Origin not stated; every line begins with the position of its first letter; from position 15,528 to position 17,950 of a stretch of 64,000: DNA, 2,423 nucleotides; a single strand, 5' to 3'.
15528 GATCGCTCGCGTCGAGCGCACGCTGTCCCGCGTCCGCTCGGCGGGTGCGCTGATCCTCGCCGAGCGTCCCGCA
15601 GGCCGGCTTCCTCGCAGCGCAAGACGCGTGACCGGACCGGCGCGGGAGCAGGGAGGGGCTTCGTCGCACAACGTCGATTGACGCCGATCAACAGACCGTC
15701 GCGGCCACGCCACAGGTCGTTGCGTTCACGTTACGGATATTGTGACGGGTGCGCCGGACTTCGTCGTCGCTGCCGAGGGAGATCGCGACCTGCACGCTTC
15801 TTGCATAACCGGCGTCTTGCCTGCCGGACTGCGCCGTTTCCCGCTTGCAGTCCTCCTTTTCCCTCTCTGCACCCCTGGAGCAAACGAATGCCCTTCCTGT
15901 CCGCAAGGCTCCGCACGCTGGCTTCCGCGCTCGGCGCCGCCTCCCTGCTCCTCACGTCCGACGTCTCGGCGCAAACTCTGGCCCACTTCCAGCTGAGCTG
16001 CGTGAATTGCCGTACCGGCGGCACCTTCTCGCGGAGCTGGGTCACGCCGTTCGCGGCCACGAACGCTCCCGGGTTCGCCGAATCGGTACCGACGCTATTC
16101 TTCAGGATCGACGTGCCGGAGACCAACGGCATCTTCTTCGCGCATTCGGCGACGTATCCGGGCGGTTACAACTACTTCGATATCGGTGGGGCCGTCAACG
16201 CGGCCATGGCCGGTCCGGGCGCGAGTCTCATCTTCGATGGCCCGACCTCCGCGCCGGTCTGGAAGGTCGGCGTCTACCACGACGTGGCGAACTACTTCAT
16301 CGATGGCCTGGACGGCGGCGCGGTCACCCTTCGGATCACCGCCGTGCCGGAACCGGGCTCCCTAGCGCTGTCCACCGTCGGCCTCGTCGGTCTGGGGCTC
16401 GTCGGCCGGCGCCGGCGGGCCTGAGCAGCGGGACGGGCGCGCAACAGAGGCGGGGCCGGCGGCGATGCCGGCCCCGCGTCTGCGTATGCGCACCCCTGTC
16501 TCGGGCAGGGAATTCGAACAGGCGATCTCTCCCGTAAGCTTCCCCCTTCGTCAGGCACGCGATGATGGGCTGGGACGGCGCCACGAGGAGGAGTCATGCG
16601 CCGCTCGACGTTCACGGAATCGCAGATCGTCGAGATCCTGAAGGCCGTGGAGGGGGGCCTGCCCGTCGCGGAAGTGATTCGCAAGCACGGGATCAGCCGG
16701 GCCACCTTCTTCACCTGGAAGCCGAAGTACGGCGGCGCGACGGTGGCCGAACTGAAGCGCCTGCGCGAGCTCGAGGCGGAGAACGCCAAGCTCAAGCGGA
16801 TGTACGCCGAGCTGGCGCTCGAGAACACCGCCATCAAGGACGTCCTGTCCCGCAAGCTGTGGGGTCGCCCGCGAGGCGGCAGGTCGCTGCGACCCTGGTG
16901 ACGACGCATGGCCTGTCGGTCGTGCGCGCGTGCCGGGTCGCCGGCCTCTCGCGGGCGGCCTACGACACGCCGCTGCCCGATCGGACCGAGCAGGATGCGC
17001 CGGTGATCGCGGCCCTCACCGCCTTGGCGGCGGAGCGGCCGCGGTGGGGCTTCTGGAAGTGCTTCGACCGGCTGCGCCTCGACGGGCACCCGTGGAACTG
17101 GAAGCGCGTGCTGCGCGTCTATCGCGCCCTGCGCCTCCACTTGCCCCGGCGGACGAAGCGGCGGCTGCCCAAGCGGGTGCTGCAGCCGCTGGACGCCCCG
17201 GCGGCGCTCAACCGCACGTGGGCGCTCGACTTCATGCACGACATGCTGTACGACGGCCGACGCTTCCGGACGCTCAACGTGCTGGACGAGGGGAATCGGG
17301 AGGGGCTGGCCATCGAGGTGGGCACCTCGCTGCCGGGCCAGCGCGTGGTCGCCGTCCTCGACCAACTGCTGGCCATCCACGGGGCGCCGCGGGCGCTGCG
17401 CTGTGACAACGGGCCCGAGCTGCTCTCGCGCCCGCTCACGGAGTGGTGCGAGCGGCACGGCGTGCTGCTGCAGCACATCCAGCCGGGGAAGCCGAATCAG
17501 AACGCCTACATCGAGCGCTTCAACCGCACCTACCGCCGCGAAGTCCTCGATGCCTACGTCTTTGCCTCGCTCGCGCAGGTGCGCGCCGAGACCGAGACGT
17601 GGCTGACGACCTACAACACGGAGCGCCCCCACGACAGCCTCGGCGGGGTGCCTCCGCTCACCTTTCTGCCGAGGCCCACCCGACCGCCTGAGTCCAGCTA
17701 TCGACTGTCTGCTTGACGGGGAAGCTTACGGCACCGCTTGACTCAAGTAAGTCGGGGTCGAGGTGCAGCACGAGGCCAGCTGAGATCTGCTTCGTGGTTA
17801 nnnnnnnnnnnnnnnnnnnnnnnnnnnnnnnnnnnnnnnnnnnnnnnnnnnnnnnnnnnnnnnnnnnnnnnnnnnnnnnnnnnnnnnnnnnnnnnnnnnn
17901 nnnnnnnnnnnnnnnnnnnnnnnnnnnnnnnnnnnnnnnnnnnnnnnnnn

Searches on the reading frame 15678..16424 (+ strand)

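Call 3: search_protein_families(library=pfam, proteins=[window:15678-16424:+], max_evalue=0.1)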
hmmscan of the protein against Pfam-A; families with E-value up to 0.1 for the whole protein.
window:15678-16424:+ (248 aa): 1 family
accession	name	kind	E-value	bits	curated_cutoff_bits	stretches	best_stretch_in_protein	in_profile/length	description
PF07589.16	PEP-CTERM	-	4.7e-05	23.7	20.7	1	222-246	1-24/24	PEP-CTERM motif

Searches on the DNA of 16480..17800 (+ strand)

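Call 63: search_dna_similar(query=window:16480-17800:+, collection=plasmids, mode=distant, max_rows=8)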
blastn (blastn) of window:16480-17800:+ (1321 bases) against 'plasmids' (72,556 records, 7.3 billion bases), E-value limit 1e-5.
Records with a match: 724; places in all: 1187; records where one place covers at least 80% of the query: 12.
Best place of each record, by identity: 80-90% 63; 60-80% 661.
By first word of the organism name: Xanthomonas 236; Escherichia 84; Sinorhizobium 71; Ralstonia 67; Rhizobium 50; Burkholderia 25; Bradyrhizobium 17; Paracoccus 16; Agrobacterium 15; Klebsiella 13; and 64 more.
By predicted mobility (MOB-suite, as given by PLSDB): conjugative 435; non-mobilizable 177; mobilizable 112.
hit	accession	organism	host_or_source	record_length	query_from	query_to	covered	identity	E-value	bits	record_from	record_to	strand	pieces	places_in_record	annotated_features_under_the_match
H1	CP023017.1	Ralstonia solanacearum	Solanum tuberosum,single cell,Potato ...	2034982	144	1253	84%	69.4%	8e-111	408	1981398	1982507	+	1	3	none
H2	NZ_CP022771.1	Ralstonia solanacearum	Solanum tuberosum,single cell,Potato ...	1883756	144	1252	84%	69.2%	1e-107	398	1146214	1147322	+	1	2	none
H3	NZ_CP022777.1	Ralstonia solanacearum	Solanum tuberosum,single cell,Potato ...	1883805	144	1252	84%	69.2%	1e-107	398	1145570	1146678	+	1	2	none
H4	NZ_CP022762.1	Ralstonia solanacearum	Solanum tuberosum,single cell,Potato ...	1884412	144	1252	84%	69.2%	1e-107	398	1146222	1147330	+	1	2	none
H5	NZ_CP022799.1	Ralstonia solanacearum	Solanum tuberosum,single cell,Potato ...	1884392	144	1252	84%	69.2%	1e-107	398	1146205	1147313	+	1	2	none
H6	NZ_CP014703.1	Ralstonia solanacearum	Solanum tuberosum,cell culture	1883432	144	1252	84%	69.2%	1e-107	398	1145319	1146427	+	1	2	none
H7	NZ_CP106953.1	Eleftheria terrae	soil sample,soil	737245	144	1251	84%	69.0%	4e-108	400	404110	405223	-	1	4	IS3 family transposase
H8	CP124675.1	Pseudomonas aeruginosa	Homo sapiens,urine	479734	132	1252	85%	65.0%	2e-48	202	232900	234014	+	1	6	IS3 family transposase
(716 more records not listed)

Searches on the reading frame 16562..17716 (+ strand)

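Call 3: search_protein_families(library=pfam, proteins=[window:16562-17716:+], max_evalue=0.1)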
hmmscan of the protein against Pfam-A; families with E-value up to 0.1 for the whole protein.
window:16562-17716:+ (384 aa): 4 families
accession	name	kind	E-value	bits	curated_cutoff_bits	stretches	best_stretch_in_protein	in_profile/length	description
PF13683.12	rve_3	-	5.8e-27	93.7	26.5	1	300-365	2-67/67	Integrase core domain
PF00665.32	rve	-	1.4e-13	51.4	32.6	1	217-311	5-102/102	Integrase core domain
PF13276.12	HTH_21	-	0.00027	21.5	28.1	1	153-200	11-60/60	HTH-like domain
PF13333.12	rve_2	-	0.0038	17.8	22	1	319-368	2-51/56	Integrase core domain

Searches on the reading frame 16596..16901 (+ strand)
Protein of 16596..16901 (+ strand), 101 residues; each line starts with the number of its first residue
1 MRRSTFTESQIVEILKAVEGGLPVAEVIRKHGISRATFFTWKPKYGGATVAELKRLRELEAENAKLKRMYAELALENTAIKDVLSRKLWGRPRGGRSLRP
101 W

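Call 3: search_protein_families(library=pfam, proteins=[window:16596-16901:+], max_evalue=0.1)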
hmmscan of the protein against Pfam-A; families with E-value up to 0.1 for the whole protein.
window:16596-16901:+ (101 aa): 7 families
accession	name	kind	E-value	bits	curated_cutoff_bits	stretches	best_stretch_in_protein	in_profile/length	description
PF01527.26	HTH_Tnp_1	-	4.1e-19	69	24.1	1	2-71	3-75/75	Transposase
PF13384.12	HTH_23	-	0.00036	20.7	24.6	1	12-47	8-45/50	Homeodomain-like domain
PF13518.12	HTH_28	-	0.00082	19.9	25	1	13-47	4-38/52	Helix-turn-helix domain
PF02796.21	HTH_7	-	0.0042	17.6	23.8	1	2-38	2-38/45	Helix-turn-helix domain of resolvase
PF13551.12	HTH_29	-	0.0048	17.4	28.1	1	13-54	3-45/64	Winged helix-turn helix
PF06627.17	DUF1153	-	0.076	13.6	23.5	0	9-54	33-79/87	Protein of unknown function (DUF1153)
PF13022.12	HTH_Tnp_1_2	-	0.086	13.4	27.9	0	9-44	13-49/122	Helix-turn-helix of insertion element transposase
